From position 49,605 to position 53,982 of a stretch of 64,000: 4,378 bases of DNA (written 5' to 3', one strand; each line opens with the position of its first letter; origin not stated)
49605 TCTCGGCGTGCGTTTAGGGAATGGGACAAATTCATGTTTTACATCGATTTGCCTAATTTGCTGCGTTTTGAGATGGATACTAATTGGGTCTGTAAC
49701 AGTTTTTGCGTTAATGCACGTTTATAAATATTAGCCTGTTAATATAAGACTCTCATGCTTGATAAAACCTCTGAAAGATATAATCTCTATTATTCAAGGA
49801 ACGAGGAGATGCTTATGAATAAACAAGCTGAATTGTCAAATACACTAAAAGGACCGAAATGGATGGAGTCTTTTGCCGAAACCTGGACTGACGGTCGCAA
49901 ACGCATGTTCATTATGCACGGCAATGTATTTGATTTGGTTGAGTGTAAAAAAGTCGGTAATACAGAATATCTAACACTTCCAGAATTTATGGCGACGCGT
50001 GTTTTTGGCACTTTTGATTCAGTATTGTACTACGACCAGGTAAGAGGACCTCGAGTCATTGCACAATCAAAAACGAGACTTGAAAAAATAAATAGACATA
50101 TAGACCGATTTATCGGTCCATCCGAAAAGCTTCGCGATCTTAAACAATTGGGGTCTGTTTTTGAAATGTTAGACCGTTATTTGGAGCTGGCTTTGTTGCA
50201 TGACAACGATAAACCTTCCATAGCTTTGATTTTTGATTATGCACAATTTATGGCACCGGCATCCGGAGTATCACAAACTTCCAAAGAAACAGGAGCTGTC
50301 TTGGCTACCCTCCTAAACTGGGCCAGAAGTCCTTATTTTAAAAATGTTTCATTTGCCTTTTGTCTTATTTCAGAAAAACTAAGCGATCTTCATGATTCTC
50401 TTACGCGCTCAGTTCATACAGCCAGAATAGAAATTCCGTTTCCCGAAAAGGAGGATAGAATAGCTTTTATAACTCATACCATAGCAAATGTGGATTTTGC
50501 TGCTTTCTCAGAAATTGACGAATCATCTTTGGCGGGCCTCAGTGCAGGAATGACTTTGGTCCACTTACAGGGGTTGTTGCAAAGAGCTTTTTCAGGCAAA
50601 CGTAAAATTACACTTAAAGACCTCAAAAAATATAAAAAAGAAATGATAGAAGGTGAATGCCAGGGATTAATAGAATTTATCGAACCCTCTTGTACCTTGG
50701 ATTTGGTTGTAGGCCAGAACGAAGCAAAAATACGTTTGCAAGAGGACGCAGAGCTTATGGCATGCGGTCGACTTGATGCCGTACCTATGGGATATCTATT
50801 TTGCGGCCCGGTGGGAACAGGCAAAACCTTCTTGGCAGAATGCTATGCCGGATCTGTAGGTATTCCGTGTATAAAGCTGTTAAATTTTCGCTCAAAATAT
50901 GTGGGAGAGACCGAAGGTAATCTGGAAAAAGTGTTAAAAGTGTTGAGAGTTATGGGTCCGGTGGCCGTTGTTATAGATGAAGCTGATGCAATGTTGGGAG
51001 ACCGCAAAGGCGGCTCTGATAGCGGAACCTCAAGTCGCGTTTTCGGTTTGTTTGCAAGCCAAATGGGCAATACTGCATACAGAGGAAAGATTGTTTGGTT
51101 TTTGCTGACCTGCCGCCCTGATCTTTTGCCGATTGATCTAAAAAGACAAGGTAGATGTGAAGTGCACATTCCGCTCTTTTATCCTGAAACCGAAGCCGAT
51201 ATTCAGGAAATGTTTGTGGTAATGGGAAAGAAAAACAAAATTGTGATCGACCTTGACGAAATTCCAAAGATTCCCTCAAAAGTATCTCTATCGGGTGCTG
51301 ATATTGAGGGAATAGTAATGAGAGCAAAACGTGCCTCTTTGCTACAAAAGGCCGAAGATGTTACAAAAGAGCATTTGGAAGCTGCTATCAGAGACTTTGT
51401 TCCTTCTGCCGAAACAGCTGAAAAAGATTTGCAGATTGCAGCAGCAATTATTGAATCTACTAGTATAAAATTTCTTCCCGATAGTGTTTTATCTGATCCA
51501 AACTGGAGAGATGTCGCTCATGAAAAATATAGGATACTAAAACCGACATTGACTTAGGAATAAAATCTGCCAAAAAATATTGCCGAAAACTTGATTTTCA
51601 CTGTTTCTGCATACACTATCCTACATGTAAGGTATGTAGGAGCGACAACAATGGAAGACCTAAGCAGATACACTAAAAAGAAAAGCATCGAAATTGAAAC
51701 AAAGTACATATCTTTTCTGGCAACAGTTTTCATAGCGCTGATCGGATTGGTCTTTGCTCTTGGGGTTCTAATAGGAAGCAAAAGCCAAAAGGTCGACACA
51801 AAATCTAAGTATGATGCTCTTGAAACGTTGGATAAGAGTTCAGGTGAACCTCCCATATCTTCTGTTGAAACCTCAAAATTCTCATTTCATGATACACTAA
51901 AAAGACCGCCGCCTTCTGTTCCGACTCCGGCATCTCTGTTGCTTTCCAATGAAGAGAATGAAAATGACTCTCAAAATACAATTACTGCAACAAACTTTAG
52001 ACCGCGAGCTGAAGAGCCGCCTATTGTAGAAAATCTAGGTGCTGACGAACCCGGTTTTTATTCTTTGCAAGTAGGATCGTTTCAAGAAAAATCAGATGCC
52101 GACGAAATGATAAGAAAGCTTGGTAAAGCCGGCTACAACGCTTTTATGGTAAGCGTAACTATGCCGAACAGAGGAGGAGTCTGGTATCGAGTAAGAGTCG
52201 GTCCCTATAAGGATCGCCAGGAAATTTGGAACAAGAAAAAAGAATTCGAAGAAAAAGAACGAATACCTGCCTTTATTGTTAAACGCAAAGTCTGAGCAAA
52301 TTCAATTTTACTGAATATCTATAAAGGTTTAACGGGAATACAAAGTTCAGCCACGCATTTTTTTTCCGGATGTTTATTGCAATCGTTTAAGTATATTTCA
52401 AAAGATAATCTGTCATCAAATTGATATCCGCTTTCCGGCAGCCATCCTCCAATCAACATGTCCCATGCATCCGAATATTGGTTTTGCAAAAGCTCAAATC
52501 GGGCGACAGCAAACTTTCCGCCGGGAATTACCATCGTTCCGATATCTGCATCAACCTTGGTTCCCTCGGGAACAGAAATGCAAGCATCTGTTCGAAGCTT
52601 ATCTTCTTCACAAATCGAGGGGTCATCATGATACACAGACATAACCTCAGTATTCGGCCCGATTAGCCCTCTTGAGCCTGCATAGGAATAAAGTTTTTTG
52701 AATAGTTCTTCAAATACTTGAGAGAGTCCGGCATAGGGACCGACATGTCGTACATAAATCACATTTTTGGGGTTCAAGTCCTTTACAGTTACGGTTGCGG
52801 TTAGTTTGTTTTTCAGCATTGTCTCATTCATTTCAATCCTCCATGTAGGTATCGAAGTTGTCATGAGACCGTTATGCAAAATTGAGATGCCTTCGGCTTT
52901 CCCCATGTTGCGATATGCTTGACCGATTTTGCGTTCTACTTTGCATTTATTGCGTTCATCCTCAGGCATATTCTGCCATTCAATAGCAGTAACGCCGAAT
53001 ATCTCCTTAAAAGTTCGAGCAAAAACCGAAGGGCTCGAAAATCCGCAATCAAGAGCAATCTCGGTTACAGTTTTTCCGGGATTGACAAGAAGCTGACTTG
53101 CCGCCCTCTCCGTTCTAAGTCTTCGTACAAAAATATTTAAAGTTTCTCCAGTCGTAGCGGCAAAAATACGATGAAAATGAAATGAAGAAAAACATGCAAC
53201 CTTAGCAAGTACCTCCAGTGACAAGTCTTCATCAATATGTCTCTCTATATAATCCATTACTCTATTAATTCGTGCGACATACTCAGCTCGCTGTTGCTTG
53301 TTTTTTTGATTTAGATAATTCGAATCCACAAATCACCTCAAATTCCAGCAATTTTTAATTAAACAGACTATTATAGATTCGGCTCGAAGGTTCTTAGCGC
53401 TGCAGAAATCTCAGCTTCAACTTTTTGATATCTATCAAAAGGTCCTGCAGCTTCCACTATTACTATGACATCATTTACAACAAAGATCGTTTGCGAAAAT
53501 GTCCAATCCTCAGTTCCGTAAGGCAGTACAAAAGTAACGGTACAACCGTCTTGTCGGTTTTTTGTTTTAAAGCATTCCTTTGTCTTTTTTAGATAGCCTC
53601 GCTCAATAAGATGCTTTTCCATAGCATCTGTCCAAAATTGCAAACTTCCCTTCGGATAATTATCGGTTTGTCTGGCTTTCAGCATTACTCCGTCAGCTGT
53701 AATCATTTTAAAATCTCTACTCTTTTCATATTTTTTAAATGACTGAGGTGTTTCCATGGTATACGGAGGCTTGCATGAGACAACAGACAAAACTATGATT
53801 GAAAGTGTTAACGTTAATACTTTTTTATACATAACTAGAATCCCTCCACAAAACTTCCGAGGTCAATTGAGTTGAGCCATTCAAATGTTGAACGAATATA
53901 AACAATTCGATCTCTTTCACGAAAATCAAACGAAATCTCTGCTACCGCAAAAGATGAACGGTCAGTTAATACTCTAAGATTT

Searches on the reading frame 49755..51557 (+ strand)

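Call 10: search_protein_families(library=pfam, proteins=[window:49755-51557:+], max_evalue=0.001)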
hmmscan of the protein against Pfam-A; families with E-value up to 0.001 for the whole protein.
window:49755-51557:+ (600 aa): 2 families
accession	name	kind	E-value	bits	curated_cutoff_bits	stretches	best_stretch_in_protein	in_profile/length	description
PF00004.35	AAA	-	7e-25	88.4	21.2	1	348-473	2-128/131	ATPase family associated with various cellular activities (AAA)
PF13401.12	AAA_22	-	0.00013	22.7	27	0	348-368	9-29/130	AAA domain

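Call 58: search_protein_families(library=pfam, proteins=[window:49755-51557:+], max_evalue=1)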
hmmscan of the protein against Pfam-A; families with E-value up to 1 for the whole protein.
window:49755-51557:+ (600 aa): 4 families
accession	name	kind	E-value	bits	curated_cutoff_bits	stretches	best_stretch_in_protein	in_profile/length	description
PF00004.35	AAA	-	7e-25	88.4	21.2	1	348-473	2-128/131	ATPase family associated with various cellular activities (AAA)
PF13401.12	AAA_22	-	0.00013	22.7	27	1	348-368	9-29/130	AAA domain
PF17862.7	AAA_lid_3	-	0.0038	17.2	27.2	1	513-543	15-45/45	AAA+ lid domain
PF13614.12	AAA_31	-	0.18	12.1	27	1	457-554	33-131/177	AAA domain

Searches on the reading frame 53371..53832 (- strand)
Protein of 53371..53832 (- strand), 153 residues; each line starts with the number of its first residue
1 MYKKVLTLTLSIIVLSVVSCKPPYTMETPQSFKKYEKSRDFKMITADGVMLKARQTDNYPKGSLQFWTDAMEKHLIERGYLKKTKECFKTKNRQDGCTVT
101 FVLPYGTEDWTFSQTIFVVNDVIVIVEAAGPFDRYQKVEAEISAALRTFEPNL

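Call 10: search_protein_families(library=pfam, proteins=[window:53371-53832:-], max_evalue=0.001)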
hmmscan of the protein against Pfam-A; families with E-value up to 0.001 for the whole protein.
window:53371-53832:- (153 aa): 0 families

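Call 58: search_protein_families(library=pfam, proteins=[window:53371-53832:-], max_evalue=1)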
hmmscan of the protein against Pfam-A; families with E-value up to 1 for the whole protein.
window:53371-53832:- (153 aa): 2 families
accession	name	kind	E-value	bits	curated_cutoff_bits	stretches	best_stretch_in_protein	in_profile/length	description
PF09793.14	AD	-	0.11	13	23.4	1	11-42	54-85/90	Anticodon-binding domain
PF01454.25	MAGE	-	0.38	10.9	25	1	55-101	152-194/207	MAGE homology domain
